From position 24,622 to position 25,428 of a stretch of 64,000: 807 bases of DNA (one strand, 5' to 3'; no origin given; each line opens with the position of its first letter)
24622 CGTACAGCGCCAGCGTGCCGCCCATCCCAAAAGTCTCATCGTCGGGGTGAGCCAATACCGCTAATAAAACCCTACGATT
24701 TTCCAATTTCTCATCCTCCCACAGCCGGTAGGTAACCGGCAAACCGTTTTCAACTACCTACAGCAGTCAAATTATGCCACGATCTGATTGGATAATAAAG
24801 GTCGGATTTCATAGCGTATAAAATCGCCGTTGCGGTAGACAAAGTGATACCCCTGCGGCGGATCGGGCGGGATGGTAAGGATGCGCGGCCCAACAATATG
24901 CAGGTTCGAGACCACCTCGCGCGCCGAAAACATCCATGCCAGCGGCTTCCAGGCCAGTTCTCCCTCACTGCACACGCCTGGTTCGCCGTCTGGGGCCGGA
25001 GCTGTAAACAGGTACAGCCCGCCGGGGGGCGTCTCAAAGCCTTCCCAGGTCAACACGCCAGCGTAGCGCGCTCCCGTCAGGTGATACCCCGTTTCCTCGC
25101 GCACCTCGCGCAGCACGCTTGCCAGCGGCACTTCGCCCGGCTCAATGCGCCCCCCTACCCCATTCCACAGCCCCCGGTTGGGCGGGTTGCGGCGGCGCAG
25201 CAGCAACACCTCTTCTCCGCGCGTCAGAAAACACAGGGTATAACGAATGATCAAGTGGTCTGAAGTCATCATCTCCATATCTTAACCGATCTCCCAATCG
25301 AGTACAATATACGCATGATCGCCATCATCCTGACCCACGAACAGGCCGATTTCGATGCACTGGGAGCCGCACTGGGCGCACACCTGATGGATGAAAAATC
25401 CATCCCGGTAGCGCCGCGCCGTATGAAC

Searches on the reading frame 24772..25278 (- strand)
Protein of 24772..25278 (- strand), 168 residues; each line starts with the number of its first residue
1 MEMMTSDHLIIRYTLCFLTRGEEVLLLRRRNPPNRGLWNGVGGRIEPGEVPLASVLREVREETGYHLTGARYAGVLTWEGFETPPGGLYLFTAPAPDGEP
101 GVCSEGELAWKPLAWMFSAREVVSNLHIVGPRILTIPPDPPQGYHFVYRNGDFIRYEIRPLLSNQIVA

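Call 74: search_protein_families(library=pfam, proteins=[window:24772-25278:-], max_evalue=0.00001)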
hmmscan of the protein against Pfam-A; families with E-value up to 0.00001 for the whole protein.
window:24772-25278:- (168 aa): 1 family
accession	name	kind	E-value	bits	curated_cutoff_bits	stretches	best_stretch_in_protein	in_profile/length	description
PF00293.34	NUDIX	-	1.5e-16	61.1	21.1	1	14-113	6-115/134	NUDIX domain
